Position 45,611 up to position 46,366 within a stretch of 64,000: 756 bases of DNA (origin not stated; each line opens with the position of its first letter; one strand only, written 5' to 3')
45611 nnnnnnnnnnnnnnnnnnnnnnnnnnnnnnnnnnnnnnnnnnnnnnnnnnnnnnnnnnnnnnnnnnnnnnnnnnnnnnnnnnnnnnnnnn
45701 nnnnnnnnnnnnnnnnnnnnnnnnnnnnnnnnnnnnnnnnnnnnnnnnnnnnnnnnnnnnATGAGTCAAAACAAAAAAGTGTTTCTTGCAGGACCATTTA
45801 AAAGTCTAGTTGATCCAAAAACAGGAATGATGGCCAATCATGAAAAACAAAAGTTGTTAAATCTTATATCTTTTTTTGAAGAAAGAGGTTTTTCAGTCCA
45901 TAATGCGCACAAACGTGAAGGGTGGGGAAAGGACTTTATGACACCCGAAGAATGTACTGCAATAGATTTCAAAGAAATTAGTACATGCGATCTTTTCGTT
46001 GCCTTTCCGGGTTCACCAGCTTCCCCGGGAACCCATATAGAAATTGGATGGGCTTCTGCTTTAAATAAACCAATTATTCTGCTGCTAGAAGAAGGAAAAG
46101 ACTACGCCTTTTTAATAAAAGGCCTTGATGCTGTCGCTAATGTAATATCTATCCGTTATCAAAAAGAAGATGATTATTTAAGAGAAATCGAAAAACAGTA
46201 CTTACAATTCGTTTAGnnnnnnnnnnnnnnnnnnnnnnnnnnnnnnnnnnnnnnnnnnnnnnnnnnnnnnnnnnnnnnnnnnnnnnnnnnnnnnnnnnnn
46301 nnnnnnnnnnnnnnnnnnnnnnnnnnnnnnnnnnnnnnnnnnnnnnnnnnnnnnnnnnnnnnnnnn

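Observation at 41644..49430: Complete Tn3-family transposon with 41-bp IRs, TnpI-type recombinase and cargo; inserted into IS21 istA without a target-site duplication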

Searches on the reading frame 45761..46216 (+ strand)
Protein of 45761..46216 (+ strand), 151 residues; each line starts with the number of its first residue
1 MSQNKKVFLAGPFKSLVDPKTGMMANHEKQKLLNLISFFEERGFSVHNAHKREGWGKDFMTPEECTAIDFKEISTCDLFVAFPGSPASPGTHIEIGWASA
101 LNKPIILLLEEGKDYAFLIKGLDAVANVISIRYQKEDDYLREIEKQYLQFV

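Call 5: search_protein_families(library=pfam, proteins=[window:45761-46216:+])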
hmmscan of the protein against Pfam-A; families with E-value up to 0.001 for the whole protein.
window:45761-46216:+ (151 aa): 1 family
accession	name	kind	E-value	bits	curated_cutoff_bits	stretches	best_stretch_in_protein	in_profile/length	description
PF05014.21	Nuc_deoxyrib_tr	-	1.3e-07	32.2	28.8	1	34-120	19-108/117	Nucleoside 2-deoxyribosyltransferase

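Call 6: search_protein_families(library=ncbifam, proteins=[window:45761-46216:+])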
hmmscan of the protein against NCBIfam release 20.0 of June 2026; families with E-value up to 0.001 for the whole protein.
window:45761-46216:+ (151 aa): 0 families

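Call 28: search_solved_structures(query=window:45761-46216:+, max_evalue=0.01, show_alignments=2)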
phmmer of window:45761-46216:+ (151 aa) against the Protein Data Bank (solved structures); distinct sequences matched with E-value up to 0.01: 14.
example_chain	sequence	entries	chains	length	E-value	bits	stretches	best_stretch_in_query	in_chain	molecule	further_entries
4jen_A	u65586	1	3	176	1.6e-50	174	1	4-144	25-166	CMP N-GLYCOSIDASE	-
4jem_A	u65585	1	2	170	1.8e-48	167.3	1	6-142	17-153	CMP/hydroxymethyl CMP hydrolase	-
4jel_A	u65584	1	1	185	2.4e-48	167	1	6-142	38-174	CMP/hydroxymethyl CMP hydrolase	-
4ohr_A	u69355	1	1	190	2.6e-48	166.8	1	6-142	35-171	CMP/hydroxymethyl CMP hydrolase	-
4ohb_A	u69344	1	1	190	1.8e-47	164.1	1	6-142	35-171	CMP/hydroxymethyl CMP hydrolase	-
5vto_A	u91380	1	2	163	6e-45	155.9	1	5-134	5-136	Blasticidin M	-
9emw_A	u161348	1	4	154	0.0016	21.5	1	66-110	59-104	Nucleoside 2-deoxyribosyltransferase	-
8qc0_A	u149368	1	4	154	0.002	21.1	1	66-110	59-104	Nucleoside 2-deoxyribosyltransferase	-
8rh3_A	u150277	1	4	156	0.0021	21.1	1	66-110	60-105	Nucleoside 2-deoxyribosyltransferase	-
8pqr_B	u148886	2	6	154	0.0021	21.1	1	66-110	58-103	Nucleoside 2-deoxyribosyltransferase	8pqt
9emx_A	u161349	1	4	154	0.0021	21.1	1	66-110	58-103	Nucleoside 2-deoxyribosyltransferase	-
8pqq_C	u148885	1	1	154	0.0054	19.7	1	66-110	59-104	Nucleoside 2-deoxyribosyltransferase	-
8pqq_A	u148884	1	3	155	0.0055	19.7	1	66-110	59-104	Nucleoside 2-deoxyribosyltransferase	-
8pqp_A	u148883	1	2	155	0.0076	19.3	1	68-110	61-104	Nucleoside 2-deoxyribosyltransferase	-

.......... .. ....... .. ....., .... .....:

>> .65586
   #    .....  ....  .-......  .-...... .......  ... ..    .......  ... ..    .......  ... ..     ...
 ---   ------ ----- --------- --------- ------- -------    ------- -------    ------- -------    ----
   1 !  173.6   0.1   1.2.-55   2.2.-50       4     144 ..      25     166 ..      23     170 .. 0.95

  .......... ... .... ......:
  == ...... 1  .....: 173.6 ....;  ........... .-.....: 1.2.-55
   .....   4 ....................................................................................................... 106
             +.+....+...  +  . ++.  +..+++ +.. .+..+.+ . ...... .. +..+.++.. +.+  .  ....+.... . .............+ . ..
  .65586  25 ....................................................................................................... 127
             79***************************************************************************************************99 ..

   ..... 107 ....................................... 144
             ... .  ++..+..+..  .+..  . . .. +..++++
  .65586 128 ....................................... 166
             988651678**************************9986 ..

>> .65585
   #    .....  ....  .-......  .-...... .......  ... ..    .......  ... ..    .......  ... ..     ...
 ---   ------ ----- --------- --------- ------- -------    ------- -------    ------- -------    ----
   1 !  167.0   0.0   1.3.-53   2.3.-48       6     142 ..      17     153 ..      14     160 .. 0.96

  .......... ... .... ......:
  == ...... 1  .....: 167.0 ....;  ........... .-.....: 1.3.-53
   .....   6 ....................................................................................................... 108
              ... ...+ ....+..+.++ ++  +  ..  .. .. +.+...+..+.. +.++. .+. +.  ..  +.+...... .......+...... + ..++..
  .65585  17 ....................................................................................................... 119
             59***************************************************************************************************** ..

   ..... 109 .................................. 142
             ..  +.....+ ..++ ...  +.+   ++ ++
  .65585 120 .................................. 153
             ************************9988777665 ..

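Call 81: find_homologous_proteins(query=window:45761-46216:+, max_evalue=1e-20)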
Query window:45761-46216:+ (151 aa): 377 proteins with E <= 1e-20 among 392 candidates; the best 120 are listed.
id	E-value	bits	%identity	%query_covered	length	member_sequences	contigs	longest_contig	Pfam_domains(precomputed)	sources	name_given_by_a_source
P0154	1.9e-96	338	99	100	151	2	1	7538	PF05014.22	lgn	-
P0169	1.9e-95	334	99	100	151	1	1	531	PF05014.22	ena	-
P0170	1.4e-84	299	87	100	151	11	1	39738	PF05014.22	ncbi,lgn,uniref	ncbi:nucleoside 2-deoxyribosyltransferase [Bacillus smithii]|uniref:nucleoside 2-deoxyribosyltransfe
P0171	1.5e-83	296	87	100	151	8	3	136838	PF05014.22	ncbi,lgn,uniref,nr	ncbi:nucleoside 2-deoxyribosyltransferase [Priestia flexa]|uniref:nucleoside 2-deoxyribosyltransfera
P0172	4.9e-81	288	85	100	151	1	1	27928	PF05014.22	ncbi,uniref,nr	ncbi:nucleoside 2-deoxyribosyltransferase [Planococcus sp. A6]|uniref:nucleoside 2-deoxyribosyltrans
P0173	1.1e-80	287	84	100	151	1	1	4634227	PF05014.22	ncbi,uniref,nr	ncbi:nucleoside 2-deoxyribosyltransferase [Shouchella patagoniensis]|uniref:nucleoside 2-deoxyribosy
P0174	7.3e-79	281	84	100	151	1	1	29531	PF05014.22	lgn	-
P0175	2.4e-77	276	80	97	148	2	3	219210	PF05014.22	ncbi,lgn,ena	-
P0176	3.0e-77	275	81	100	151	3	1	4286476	PF05014.22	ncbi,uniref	ncbi:nucleoside 2-deoxyribosyltransferase [Bacillus manliponensis]|uniref:nucleoside 2-deoxyribosylt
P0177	6.7e-76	271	79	100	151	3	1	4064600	PF05014.22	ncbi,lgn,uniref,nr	ncbi:nucleoside 2-deoxyribosyltransferase [Shouchella hunanensis]|uniref:Nucleoside 2-deoxyribosyltr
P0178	1.8e-74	266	84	93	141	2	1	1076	PF05014.22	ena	-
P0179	1.2e-72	260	100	76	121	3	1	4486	PF05014.22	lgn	-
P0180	5.2e-72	258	78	99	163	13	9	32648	PF05014.22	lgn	-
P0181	2.0e-71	257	76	98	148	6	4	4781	PF05014.22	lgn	-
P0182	1.0e-68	248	74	96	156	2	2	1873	PF05014.22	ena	-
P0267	5.2e-49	184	58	93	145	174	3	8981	PF05014.22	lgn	-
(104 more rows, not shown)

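Call 82: find_encoding_contigs(protein=P0267, flank=6000, max_places=2)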
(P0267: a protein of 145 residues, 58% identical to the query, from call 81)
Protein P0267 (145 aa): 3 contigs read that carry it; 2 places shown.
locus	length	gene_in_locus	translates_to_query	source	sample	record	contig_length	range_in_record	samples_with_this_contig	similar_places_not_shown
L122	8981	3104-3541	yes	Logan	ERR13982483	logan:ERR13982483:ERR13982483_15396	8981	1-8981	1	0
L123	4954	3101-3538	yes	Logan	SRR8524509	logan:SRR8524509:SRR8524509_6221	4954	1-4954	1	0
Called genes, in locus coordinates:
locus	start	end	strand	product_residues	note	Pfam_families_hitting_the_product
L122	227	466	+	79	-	-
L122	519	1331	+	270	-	PF08543:Phos_pyr_kin, PF00294:PfkB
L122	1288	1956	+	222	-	PF02581:TMP-TENI, PF03060:NMO (weak)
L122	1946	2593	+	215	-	PF00702:Hydrolase, PF13419:HAD_2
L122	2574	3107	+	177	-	PF00293:NUDIX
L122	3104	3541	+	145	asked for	PF05014:Nuc_deoxyrib_tr (weak)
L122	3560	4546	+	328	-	PF00303:Thymidylat_synt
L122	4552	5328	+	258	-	PF01209:Ubie_methyltran, PF03848:TehB (weak), PF13489:Methyltransf_23 (weak), PF05175:MTS, PF13847:Methyltransf_31, PF08241:Methyltransf_11, PF08242:Methyltransf_12, PF13649:Methyltransf_25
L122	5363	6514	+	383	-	PF01547:SBP_bac_1 (weak), PF22141:Thiaminase-1_dom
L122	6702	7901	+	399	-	PF02133:Transp_cyt_pur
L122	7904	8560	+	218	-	PF03070:TENA_THI-4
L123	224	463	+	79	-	-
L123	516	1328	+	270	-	PF08543:Phos_pyr_kin, PF00294:PfkB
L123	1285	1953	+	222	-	PF02581:TMP-TENI, PF03060:NMO (weak)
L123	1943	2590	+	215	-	PF00702:Hydrolase, PF13419:HAD_2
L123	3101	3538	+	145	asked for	PF05014:Nuc_deoxyrib_tr (weak)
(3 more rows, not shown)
